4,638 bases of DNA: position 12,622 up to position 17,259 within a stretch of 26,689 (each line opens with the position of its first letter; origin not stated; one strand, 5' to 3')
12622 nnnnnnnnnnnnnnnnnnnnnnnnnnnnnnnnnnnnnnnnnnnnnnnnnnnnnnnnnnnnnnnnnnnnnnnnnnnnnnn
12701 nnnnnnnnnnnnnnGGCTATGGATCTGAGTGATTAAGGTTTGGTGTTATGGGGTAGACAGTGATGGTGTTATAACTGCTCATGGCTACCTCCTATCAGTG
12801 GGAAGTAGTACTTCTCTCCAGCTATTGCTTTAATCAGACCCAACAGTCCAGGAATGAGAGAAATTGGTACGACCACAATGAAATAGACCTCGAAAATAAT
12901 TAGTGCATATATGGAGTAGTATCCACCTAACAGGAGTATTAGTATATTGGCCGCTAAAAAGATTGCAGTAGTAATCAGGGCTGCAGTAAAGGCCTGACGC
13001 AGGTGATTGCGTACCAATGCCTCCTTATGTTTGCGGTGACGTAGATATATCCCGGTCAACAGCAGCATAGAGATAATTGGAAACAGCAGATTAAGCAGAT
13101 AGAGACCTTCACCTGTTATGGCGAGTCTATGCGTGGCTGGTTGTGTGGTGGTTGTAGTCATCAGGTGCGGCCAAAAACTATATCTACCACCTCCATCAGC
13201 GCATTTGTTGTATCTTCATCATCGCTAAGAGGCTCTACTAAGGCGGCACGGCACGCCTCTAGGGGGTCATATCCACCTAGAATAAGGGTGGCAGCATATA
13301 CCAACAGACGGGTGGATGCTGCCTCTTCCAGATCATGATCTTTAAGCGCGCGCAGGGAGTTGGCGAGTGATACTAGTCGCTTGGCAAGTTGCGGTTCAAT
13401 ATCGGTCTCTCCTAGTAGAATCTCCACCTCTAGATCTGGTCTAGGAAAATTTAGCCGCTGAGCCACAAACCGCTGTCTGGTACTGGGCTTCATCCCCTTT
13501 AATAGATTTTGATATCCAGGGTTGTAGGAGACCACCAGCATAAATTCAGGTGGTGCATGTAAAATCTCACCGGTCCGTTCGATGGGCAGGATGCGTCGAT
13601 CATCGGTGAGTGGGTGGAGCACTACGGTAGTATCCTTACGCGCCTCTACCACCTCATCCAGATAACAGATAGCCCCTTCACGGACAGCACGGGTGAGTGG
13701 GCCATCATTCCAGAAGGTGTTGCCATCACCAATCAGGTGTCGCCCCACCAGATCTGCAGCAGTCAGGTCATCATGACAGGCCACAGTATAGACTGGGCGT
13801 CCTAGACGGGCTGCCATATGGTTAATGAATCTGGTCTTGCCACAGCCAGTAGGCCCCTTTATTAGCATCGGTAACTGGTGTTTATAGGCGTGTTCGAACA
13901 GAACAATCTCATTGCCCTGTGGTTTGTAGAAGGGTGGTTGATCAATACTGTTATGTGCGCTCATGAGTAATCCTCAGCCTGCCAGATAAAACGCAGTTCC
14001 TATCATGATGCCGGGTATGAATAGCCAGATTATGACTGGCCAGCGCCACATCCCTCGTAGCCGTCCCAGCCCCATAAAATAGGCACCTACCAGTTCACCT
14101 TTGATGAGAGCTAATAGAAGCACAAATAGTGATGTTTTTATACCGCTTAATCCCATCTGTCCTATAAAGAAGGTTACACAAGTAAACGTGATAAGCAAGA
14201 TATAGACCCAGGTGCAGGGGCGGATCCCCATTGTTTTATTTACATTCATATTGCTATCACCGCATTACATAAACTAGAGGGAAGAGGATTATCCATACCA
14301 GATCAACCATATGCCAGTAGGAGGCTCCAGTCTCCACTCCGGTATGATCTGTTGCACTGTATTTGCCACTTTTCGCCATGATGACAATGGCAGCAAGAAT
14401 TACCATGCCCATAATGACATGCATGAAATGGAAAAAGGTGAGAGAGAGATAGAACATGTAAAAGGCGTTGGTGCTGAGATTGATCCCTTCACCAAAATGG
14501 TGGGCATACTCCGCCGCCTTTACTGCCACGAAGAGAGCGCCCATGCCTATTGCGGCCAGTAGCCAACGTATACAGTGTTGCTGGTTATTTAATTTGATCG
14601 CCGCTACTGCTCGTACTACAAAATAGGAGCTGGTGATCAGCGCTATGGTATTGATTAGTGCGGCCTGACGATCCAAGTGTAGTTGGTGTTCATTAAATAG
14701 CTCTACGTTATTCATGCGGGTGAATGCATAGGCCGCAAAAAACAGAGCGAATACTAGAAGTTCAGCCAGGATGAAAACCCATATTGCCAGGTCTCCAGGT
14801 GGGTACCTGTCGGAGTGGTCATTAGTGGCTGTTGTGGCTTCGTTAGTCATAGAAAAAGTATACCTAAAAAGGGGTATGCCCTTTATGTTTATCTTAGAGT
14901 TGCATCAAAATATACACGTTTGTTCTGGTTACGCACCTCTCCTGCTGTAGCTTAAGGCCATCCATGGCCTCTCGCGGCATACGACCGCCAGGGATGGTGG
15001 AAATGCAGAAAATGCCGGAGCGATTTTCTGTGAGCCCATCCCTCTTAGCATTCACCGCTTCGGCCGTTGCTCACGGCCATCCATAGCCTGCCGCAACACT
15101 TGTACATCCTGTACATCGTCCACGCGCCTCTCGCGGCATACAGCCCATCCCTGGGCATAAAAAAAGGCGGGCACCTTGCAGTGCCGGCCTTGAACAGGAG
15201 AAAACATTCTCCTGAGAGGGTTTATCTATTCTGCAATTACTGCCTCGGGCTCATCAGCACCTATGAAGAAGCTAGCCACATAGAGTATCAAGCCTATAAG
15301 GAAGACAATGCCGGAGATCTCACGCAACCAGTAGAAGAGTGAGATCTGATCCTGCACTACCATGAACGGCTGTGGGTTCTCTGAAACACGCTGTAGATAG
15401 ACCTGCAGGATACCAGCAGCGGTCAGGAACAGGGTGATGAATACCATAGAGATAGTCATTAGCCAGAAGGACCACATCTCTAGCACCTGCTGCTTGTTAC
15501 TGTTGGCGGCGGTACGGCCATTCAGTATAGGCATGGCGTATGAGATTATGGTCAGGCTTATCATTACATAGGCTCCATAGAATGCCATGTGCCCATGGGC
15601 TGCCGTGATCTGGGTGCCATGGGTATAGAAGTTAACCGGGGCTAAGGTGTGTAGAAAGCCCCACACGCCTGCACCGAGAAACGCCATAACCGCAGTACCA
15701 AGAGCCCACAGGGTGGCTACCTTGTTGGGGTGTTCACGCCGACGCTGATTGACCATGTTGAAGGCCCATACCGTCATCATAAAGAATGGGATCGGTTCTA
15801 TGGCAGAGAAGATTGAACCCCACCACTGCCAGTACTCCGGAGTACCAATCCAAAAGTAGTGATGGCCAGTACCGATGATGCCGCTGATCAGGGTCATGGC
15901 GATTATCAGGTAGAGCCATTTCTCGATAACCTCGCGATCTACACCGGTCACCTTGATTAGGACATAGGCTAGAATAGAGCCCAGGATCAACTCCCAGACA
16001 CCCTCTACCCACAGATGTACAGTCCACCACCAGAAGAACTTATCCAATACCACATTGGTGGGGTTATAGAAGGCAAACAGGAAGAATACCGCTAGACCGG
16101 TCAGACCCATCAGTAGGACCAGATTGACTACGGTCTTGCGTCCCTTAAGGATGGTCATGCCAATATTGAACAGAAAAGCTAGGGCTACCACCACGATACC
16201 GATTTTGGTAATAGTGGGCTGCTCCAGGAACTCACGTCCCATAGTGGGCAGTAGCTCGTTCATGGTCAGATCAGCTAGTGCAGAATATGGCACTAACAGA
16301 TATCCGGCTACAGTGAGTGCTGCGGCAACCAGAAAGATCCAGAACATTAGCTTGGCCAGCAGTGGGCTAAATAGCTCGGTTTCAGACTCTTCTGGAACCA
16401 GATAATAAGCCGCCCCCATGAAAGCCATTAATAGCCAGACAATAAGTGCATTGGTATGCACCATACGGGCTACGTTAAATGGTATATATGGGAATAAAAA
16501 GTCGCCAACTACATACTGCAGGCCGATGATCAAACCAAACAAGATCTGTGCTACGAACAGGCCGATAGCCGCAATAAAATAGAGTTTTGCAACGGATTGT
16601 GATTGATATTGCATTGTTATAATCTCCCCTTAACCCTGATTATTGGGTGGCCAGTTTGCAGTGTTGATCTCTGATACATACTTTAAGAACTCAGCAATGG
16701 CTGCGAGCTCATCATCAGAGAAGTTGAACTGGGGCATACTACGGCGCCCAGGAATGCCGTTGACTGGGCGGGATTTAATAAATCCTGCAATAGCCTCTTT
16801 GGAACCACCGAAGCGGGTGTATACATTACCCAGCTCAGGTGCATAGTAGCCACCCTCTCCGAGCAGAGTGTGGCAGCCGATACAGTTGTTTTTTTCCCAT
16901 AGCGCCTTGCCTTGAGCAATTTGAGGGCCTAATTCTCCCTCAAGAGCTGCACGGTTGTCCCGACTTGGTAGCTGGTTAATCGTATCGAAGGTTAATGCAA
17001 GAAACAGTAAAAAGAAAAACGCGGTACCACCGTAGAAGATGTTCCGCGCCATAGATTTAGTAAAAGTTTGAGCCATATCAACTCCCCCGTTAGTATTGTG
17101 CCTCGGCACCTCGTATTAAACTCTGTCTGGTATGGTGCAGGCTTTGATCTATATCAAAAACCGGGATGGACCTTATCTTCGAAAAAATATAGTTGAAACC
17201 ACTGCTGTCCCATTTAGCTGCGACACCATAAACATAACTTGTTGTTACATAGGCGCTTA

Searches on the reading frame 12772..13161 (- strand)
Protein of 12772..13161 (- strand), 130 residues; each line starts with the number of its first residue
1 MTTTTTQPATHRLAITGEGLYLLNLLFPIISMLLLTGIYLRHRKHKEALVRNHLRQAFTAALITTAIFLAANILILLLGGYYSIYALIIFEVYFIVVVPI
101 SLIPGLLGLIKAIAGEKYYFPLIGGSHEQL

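Call 73: search_protein_families(library=pfam, proteins=[window:12772-13161:-], max_evalue=0.001)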
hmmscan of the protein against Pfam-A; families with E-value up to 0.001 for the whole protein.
window:12772-13161:- (130 aa): 1 family
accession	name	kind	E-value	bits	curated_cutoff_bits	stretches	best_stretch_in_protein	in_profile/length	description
PF09685.15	DUF4870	-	0.00058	20.3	25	1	20-123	11-103/107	Domain of unknown function (DUF4870)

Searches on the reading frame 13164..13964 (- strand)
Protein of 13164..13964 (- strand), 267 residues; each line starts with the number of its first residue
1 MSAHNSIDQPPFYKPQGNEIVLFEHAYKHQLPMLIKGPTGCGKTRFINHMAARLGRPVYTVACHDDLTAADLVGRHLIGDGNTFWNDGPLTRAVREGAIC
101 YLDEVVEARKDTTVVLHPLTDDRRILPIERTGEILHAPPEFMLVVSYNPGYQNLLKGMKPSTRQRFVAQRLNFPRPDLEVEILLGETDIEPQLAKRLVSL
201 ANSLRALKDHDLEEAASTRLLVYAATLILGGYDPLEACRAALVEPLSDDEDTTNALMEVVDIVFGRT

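Call 73: search_protein_families(library=pfam, proteins=[window:13164-13964:-], max_evalue=0.001)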
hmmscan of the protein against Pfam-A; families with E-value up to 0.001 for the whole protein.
window:13164-13964:- (267 aa): 6 families
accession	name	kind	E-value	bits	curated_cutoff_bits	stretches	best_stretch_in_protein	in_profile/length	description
PF07728.20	AAA_5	-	9.2e-39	133.1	22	1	33-166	2-139/139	AAA domain (dynein-related subfamily)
PF08406.16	CbbQ_C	-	1.4e-31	108.9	20.6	1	179-262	1-84/85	CbbQ/NirQ/NorQ C-terminal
PF01078.27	Mg_chelatase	-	2.4e-05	24.3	20.3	0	76-151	89-160/207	Magnesium chelatase, subunit ChlI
PF12774.13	AAA_6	-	0.00021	20.9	25.2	1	25-70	27-72/327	Hydrolytic ATP binding site of dynein motor region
PF13401.12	AAA_22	-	0.00029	21.6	27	1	29-73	4-51/130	AAA domain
PF13191.12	AAA_16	-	0.00085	20.3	32.6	0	31-80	25-81/167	AAA ATPase domain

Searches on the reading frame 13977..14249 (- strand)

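Call 3: search_protein_families(library=pfam, proteins=[window:13977-14249:-], max_evalue=0.1)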
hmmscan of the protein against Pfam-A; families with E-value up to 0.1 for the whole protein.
window:13977-14249:- (91 aa): 1 family
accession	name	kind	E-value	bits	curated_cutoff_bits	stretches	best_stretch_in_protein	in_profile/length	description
PF03626.19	COX4_pro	-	7.5e-12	45.9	28.9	1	13-83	1-71/72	Prokaryotic Cytochrome C oxidase subunit IV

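Call 4: search_protein_families(library=ncbifam, proteins=[window:13977-14249:-], max_evalue=0.1)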
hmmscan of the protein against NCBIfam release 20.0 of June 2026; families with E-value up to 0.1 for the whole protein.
window:13977-14249:- (91 aa): 2 families
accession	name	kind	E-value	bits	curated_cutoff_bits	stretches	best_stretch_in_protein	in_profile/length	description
TIGR02229.1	caa3_sub_IV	subfamily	0.0016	19.2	37.25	1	14-86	12-85/92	caa(3)-type oxidase, subunit IV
NF010152.0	PRK13629.1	equivalog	0.083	12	645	1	8-54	107-153/443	threonine/serine transporter TdcC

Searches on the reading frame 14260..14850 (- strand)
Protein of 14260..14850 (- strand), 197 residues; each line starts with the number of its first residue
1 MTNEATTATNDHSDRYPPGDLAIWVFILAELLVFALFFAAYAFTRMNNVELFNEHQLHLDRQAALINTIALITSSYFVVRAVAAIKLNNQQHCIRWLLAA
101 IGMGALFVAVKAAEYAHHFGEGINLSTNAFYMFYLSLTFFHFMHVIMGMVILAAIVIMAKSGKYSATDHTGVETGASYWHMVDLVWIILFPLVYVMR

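Call 3: search_protein_families(library=pfam, proteins=[window:14260-14850:-], max_evalue=0.1)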
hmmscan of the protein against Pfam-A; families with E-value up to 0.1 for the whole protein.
window:14260-14850:- (197 aa): 1 family
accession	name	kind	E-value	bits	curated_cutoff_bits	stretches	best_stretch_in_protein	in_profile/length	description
PF00510.24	COX3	-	7.1e-18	65.8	23.8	1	21-195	78-255/258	Cytochrome c oxidase subunit III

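Call 4: search_protein_families(library=ncbifam, proteins=[window:14260-14850:-], max_evalue=0.1)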
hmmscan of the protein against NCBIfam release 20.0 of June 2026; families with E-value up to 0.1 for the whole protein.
window:14260-14850:- (197 aa): 5 families
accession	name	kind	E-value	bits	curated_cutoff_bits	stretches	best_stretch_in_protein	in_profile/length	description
NF050119.1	aa3_CtaE_Actin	exception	6.9e-31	108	190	1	23-197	15-190/190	aa3-type cytochrome oxidase subunit III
TIGR02842.1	CyoC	equivalog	2.7e-25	89.7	223.75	1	22-196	4-177/180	cytochrome o ubiquinol oxidase subunit III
TIGR02897.1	QoxC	equivalog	3.3e-24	86.1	239.9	1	21-196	12-187/190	cytochrome aa3 quinol oxidase subunit III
NF007944.0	PRK10663.1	equivalog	1.4e-20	74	340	1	7-196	13-201/204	cytochrome o ubiquinol oxidase subunit III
NF005338.0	PRK06856.1-4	equivalog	0.049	13.4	162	1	64-100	55-90/136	DNA polymerase III subunit psi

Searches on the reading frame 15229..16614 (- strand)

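Call 3: search_protein_families(library=pfam, proteins=[window:15229-16614:-], max_evalue=0.1)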
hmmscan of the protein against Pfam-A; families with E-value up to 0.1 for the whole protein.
window:15229-16614:- (462 aa): 1 family
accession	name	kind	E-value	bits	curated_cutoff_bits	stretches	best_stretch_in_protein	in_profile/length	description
PF00115.25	COX1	-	5.4e-80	269.8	34.8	1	8-437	2-436/436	Cytochrome C and Quinol oxidase polypeptide I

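Call 4: search_protein_families(library=ncbifam, proteins=[window:15229-16614:-], max_evalue=0.1)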
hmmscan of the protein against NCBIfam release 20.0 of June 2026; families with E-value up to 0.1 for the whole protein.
window:15229-16614:- (462 aa): 2 families
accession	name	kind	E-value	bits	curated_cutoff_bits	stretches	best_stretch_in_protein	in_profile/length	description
TIGR00780.1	ccoN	equivalog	1.4e-09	37.4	583.15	1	6-452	5-457/474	cytochrome-c oxidase, cbb3-type subunit I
TIGR02891.1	CtaD_CoxA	equivalog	1.3e-08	34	670.75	2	232-444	262-467/504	cytochrome c oxidase subunit I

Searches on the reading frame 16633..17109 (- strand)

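Call 3: search_protein_families(library=pfam, proteins=[window:16633-17109:-], max_evalue=0.1)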
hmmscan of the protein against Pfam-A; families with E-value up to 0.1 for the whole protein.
window:16633-17109:- (159 aa): 3 families
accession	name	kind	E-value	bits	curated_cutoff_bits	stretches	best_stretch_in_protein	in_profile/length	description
PF00034.26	Cytochrom_C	-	1.3e-11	46.1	21.3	1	64-145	1-89/90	Cytochrome c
PF13442.11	Cytochrome_CBB3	-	3.7e-09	37.2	27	1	63-142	2-68/68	Cytochrome C oxidase, cbb3-type, subunit III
PF22085.1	NorB_cytochrome_c-like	-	0.019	15.7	29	1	63-92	17-46/181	Nitric oxide reductase subunit B, cytochrome c-like domain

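Call 4: search_protein_families(library=ncbifam, proteins=[window:16633-17109:-], max_evalue=0.1)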
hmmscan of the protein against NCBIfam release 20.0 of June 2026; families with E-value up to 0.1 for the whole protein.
window:16633-17109:- (159 aa): 7 families
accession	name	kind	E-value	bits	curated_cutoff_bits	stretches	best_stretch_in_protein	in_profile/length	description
NF045773.1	cytochro_C550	exception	1.5e-05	24.9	125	1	36-142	20-116/118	cytochrome c550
TIGR00782.1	ccoP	equivalog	3.8e-05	23.1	179.95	1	63-144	202-280/285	cytochrome-c oxidase, cbb3-type subunit III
NF045774.1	cytochro_C551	exception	4.7e-05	23.3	118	1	64-143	39-107/110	cytochrome c551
NF050122.1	bc1_QcrC_actin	exception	0.00065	19.1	200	1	61-96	134-172/253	cytochrome bc1 complex diheme cytochrome c subunit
TIGR04485.1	thiosulf_SoxX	equivalog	0.00083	20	61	1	73-130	2-59/78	sulfur oxidation c-type cytochrome SoxX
NF040971.1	cytc_ExtS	equivalog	0.0035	16.6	100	1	62-141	76-146/262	selenite/tellurite reduction operon c-type cytochrome lipoprotein ExtS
TIGR02603.1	CxxCH_TIGR02603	domain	0.0037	17.3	68.15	1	64-97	3-35/134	putative heme-binding domain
